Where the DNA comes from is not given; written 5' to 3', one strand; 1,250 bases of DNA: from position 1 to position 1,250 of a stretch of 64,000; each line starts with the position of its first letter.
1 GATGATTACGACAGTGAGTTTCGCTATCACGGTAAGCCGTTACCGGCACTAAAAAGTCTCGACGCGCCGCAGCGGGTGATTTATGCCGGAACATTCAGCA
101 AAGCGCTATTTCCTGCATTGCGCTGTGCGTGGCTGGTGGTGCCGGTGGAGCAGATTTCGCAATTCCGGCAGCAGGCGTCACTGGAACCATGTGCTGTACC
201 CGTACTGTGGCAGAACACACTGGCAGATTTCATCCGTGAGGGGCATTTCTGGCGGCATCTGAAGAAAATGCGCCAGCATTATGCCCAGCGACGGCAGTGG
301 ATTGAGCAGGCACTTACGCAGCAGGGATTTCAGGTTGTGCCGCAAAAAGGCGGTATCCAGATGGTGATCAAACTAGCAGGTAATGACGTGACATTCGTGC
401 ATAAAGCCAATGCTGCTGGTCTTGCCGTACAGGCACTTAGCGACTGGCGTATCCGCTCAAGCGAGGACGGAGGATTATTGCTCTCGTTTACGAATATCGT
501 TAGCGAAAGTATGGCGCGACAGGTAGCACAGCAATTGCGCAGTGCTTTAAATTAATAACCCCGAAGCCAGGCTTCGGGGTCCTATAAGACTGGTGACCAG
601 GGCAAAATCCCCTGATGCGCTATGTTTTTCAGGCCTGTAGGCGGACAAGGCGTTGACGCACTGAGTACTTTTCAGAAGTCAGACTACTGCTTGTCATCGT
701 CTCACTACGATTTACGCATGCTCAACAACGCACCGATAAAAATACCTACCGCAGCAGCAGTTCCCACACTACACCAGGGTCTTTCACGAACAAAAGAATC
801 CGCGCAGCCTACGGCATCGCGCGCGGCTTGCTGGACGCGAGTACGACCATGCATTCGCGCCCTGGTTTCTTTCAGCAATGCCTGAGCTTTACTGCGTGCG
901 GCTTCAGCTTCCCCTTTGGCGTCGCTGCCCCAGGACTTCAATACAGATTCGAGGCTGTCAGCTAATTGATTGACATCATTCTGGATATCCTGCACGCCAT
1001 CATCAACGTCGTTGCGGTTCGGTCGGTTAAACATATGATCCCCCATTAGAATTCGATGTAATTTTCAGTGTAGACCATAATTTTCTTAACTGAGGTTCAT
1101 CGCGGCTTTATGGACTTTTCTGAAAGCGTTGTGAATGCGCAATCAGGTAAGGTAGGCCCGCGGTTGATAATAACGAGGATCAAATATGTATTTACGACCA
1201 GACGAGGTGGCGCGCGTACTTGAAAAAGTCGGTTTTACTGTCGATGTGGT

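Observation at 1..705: MocR-family regulator gene where K-12 has nrdH directly next to ygaM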

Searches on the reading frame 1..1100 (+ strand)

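Call 7: search_protein_families(library=pfam, proteins=[L001:11221-12555:+, L001:10702-11133:-])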
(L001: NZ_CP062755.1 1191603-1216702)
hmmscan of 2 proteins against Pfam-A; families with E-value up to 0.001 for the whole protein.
L001:11221-12555:+ (444 aa): 3 families
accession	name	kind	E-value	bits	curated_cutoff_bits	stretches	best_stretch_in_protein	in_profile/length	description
PF00155.27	Aminotran_1_2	-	2.7e-27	96.3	19.7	1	126-395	39-321/361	Aminotransferase class I and II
PF00392.27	GntR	-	1.2e-16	60.6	27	1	4-66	2-64/64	Bacterial regulatory proteins, gntR family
PF14502.12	HTH_41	-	0.00045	20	25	1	21-66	1-48/48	Helix-turn-helix domain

L001:10702-11133:- (143 aa): 1 family
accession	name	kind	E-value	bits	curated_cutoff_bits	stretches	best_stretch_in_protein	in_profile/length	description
PF02627.25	CMD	-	2.5e-21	75.9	23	1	13-94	1-83/84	Carboxymuconolactone decarboxylase family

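Call 8: search_protein_families(library=ncbifam, proteins=[L001:11221-12555:+, L001:10702-11133:-], max_evalue=0.01)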
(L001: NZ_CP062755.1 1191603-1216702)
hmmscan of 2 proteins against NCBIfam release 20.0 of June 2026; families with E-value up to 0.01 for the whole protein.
L001:11221-12555:+ (444 aa): 71 families (the best 25 are shown)
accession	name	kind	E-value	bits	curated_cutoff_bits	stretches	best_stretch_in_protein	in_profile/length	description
NF052282.1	PLP_TF_PdxR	equivalog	2.3e-124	415.9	320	1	3-436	2-445/448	MocR-like pyridoxine biosynthesis transcription factor PdxR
NF052281.1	rhizopine_MocR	equivalog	1.2e-110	370.4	650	1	2-441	18-477/479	rhizopine catabolism transcriptional regulator MocR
NF052285.1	GABA_TF_GabR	exception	5.1e-79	266.2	600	1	4-437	1-451/456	MocR-like transcriptional regulator GabR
NF052290.2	MocR_like_YczR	exception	4e-50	170.9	487.4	1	2-427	19-444/458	MocR-like transcription factor YczR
NF052286.1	ecto_TF_EhuR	exception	2.5e-49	168.1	480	1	2-414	11-419/458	MocR-like ectoine utilization transcription factor EhuR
NF012025.0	PRK15481.1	equivalog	9.7e-39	133.2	573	1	5-444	9-431/432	MocR-like B6 salvage transcription factor PtsJ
TIGR04461.1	endura_MppQ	equivalog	4.1e-32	111.7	540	1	101-424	26-362/392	enduracididine biosynthesis enzyme MppQ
NF041364.1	GntC_guanitoxin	equivalog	1.5e-27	96.5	415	1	118-390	26-304/356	guanitoxin biosynthesis PLP-dependent (S)-gamma-hydroxy-L-arginine cyclodehydratase GntC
TIGR03947.1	viomycin_VioD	equivalog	2.1e-20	72.9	390.9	1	127-315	49-234/359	capreomycidine synthase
NF004770.0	PRK06108.1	subfamily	2.7e-20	72.6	422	1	129-389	73-339/396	pyridoxal phosphate-dependent aminotransferase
NF005601.0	PRK07337.1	equivalog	5.2e-18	65.3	496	1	129-379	72-322/394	pyridoxal phosphate-dependent aminotransferase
NF006514.0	PRK08960.1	equivalog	1.4e-17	63.6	554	1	129-376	69-316/388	pyridoxal phosphate-dependent aminotransferase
NF005588.0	PRK07309.1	equivalog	1.8e-16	60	576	1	128-385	66-327/391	pyridoxal phosphate-dependent aminotransferase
NF005305.0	PRK06836.1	equivalog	2.6e-16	59.8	376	1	127-400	73-354/396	pyridoxal phosphate-dependent aminotransferase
TIGR02018.2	his_ut_repres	equivalog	2.4e-15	56.5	220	1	4-80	1-76/226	histidine utilization transcriptional repressor HutC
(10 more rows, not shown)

L001:10702-11133:- (143 aa): 6 families
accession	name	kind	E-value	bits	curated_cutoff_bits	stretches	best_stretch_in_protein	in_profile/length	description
NF053654.1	GroundWater_YciW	equivalog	6.1e-18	65.2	310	1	9-141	37-169/179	YciW-related (seleno)protein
TIGR00778.1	ahpD_dom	domain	1.9e-15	56.1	27.8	1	30-77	2-49/51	alkylhydroperoxidase AhpD family core domain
TIGR01926.1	peroxid_rel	subfamily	4.6e-12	46.1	81.8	1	15-142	49-172/178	peroxidase-related enzyme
NF041238.1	AhpD_rel_CFYUT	equivalog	3.7e-08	33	175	1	8-138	193-328/357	alkylhydroperoxidase-related (seleno)protein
TIGR00777.1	ahpD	subfamily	2.5e-07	30.7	191.95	1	26-70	107-151/177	alkylhydroperoxidase, AhpD family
TIGR04030.1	perox_Avi_7169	hypoth_equivalog_domain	5.3e-05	23.4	233.15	1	36-140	76-181/185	alkylhydroperoxidase domain protein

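Call 14: find_related_loci(query=L001:11221-12555:+, collection=genome_contigs, flank=5000)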
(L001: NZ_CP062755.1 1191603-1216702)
Query L001:11221-12555:+ (444 aa) in genome_contigs; peptide patterns used: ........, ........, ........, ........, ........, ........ (x = any residue, [..] = any of these).
600 stretches matched a pattern (row limit reached: there are more); 596 encode a relative of the query (tblastn E <= 1e-3); the best 80 are kept; 79 distinct loci.
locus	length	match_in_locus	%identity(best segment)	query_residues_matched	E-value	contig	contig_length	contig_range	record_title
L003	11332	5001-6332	90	1-444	0e+0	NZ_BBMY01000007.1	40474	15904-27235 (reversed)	Escherichia albertii NBRC 107761 = DSM 17582 strain NBRC 107761, whole genome shotgun sequence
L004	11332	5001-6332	77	1-444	0e+0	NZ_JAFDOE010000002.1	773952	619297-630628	Citrobacter sp. FP75 contig2, whole genome shotgun sequence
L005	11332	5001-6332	75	1-444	0e+0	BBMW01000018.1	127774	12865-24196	Citrobacter werkmanii NBRC 105721 DNA, contig: CIWKM18, whole genome shotgun sequence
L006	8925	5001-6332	75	1-444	0e+0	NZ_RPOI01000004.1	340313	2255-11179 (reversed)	Citrobacter youngae strain CCUG 30791 citrobacter_youngae_CCUG30791T_0000004, whole genome shotgun sequence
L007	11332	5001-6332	68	1-444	0e+0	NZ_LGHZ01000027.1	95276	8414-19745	Kluyvera genomosp. 1 strain L2 contig27, whole genome shotgun sequence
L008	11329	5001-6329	67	2-444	0e+0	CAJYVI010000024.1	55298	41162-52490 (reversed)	MAG: uncultured Pseudocitrobacter sp. isolate SP260_1_metabat2_genome_mining.39 genome assembly, contig: k127_101842, wh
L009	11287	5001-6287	67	3-432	0e+0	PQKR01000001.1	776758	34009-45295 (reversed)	Escherichia sp. ESNIH1 NODE_1, whole genome shotgun sequence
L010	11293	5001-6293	66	3-434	0e+0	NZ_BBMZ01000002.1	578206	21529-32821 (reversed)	Pseudescherichia vulneris NBRC 102420, whole genome shotgun sequence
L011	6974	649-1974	64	2-444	0e+0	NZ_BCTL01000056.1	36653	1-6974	Cedecea neteri NBRC 105707 = ATCC 33855 strain NBRC 105707, whole genome shotgun sequence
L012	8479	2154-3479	64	2-444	0e+0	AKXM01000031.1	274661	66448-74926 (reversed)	Enterobacter sp. Ag1 Contig32, whole genome shotgun sequence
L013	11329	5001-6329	67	1-443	0e+0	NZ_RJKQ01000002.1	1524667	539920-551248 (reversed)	Enterobacter sp. BIGb0383 Ga0304806_102, whole genome shotgun sequence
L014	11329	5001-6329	62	1-444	0e+0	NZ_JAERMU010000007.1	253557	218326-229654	Cedecea sulfonylureivorans strain LAM2020 LMT5_ctg007, whole genome shotgun sequence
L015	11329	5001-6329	63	2-443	0e+0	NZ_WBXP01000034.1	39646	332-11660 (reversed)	Shimwellia pseudoproteus strain DSM 3038 DSM3038_34, whole genome shotgun sequence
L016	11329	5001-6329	70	2-444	0e+0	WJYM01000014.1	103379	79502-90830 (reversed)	Enterobacteriaceae bacterium RIT691 14, whole genome shotgun sequence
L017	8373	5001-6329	63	1-444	0e+0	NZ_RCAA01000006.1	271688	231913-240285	Enterobacter sp. R1(2018) NODE_8, whole genome shotgun sequence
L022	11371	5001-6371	48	1-443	4e-133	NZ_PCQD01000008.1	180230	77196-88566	Pseudomonas sp. MYb185 MYb185_8, whole genome shotgun sequence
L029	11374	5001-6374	47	2-444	3e-127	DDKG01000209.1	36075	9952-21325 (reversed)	MAG TPA_asm: Massilia sp. UBA2604 UBA2604_contig_261, whole genome shotgun sequence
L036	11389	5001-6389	47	2-443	4e-136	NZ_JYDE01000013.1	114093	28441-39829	Rahnella inusitata strain DSM 30078 Rahnella_gaviniae_DSM_30078_contig_13, whole genome shotgun sequence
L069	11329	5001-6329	40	4-432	2e-104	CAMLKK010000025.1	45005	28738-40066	MAG: uncultured Bacteriovorax sp. isolate SRR14536364_bin.10_metawrap_v1.3.0_MAG genome assembly, contig: ERZ12633434_36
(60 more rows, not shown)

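Call 27: search_solved_structures(query=L001:10702-11133:-, max_evalue=0.01, show_alignments=2)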
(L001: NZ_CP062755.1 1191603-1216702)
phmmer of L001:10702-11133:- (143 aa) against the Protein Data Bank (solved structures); distinct sequences matched with E-value up to 0.01: 11.
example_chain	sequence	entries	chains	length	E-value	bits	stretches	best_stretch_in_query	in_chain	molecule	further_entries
2ijc_A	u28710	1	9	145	8.1e-31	110.2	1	3-143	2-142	Hypothetical protein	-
7xw1_A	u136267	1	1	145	8.2e-31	110.2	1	3-143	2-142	Carboxymuconolactone decarboxylase family protein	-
2o4d_A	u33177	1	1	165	1.1e-30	109.7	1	3-143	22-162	Hypothetical protein PA0269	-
2gmy_A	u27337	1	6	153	9.3e-30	106.8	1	5-142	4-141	Hypothetical protein Atu0492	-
2oyo_A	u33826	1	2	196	1.3e-07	35.1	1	33-139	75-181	Uncharacterized peroxidase-related protein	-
2pfx_A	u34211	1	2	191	2.2e-07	34.4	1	17-140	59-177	Uncharacterized peroxidase-related protein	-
6k40_A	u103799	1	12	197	1.4e-06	31.8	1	31-138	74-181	Alkyl hydroperoxide reductase AhpD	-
6ohi_A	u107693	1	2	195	3.3e-05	27.4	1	33-138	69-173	Debrominase Bmp8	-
2ouw_A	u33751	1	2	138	9.8e-05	25.8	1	20-70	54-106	Alkylhydroperoxidase AhpD core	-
3c1l_A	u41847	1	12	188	0.00017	25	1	16-141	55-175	Putative antioxidant defense protein Mlr4105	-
6ohj_A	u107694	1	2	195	0.00059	23.3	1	33-138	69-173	Debrominase Bmp8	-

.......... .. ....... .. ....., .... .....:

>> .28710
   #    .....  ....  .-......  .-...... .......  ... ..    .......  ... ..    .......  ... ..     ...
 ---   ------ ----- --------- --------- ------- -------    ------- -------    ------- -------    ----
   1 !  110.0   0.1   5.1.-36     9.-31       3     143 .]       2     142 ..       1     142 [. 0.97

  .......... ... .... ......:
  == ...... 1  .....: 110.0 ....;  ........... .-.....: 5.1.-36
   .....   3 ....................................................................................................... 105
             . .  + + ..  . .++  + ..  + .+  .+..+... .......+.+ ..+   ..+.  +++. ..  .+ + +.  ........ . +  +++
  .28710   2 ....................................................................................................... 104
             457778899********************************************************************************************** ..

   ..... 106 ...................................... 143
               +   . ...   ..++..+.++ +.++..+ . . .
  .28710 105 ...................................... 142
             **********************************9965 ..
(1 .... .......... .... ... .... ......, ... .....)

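Call 28: search_solved_structures(query=L001:11221-12555:+, max_evalue=0.00001, show_alignments=2)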
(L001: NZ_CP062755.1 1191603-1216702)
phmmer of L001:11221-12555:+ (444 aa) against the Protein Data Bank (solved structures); distinct sequences matched with E-value up to 0.00001: 55.
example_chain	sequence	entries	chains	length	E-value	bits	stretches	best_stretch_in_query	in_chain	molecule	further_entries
7pq9_AAA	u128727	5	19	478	3.2e-65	224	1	2-438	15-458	PLP-dependent aminotransferase family protein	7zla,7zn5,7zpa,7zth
4n0b_A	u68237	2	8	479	9e-59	202.7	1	4-404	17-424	HTH-type transcriptional regulatory protein GabR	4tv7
4mgr_A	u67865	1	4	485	9.4e-59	202.7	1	4-404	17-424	HTH-type transcriptional regulatory protein GabR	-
6uxz_B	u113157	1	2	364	5.6e-50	173.8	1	99-404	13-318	HTH-type transcriptional regulatory protein GabR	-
5t4j_B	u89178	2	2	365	5.8e-50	173.7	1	99-404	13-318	HTH-type transcriptional regulatory protein GabR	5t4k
5x03_A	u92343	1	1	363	7.3e-50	173.4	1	100-404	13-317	HTH-type transcriptional regulatory protein GabR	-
5x03_B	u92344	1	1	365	7.5e-50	173.4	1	100-404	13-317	HTH-type transcriptional regulatory protein GabR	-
8vxk_A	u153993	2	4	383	8e-50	173.2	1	99-404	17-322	HTH-type transcriptional regulatory protein GabR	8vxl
1wst_A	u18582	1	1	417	2.5e-28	102.4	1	85-435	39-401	multiple substrate aminotransferase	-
1x0m_A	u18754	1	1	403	3.1e-27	98.8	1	85-385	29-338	Aminotransferase II Homologue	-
3aov_A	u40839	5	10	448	4.1e-27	98.4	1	85-385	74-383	Putative uncharacterized protein PH0207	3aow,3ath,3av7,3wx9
2zc0_A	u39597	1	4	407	1.1e-25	93.7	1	91-366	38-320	Alanine glyoxylate transaminase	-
8tn2_A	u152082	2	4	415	2e-23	86.3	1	123-441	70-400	PLP-dependent aminotransferase MppQ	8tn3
2egy_A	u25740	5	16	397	5.8e-23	84.7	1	90-369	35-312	Alpha-aminodipate aminotransferase | 2-aminoadipate transaminase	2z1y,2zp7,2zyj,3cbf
1vp4_A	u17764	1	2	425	8.6e-19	71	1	78-374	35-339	aminotransferase, putative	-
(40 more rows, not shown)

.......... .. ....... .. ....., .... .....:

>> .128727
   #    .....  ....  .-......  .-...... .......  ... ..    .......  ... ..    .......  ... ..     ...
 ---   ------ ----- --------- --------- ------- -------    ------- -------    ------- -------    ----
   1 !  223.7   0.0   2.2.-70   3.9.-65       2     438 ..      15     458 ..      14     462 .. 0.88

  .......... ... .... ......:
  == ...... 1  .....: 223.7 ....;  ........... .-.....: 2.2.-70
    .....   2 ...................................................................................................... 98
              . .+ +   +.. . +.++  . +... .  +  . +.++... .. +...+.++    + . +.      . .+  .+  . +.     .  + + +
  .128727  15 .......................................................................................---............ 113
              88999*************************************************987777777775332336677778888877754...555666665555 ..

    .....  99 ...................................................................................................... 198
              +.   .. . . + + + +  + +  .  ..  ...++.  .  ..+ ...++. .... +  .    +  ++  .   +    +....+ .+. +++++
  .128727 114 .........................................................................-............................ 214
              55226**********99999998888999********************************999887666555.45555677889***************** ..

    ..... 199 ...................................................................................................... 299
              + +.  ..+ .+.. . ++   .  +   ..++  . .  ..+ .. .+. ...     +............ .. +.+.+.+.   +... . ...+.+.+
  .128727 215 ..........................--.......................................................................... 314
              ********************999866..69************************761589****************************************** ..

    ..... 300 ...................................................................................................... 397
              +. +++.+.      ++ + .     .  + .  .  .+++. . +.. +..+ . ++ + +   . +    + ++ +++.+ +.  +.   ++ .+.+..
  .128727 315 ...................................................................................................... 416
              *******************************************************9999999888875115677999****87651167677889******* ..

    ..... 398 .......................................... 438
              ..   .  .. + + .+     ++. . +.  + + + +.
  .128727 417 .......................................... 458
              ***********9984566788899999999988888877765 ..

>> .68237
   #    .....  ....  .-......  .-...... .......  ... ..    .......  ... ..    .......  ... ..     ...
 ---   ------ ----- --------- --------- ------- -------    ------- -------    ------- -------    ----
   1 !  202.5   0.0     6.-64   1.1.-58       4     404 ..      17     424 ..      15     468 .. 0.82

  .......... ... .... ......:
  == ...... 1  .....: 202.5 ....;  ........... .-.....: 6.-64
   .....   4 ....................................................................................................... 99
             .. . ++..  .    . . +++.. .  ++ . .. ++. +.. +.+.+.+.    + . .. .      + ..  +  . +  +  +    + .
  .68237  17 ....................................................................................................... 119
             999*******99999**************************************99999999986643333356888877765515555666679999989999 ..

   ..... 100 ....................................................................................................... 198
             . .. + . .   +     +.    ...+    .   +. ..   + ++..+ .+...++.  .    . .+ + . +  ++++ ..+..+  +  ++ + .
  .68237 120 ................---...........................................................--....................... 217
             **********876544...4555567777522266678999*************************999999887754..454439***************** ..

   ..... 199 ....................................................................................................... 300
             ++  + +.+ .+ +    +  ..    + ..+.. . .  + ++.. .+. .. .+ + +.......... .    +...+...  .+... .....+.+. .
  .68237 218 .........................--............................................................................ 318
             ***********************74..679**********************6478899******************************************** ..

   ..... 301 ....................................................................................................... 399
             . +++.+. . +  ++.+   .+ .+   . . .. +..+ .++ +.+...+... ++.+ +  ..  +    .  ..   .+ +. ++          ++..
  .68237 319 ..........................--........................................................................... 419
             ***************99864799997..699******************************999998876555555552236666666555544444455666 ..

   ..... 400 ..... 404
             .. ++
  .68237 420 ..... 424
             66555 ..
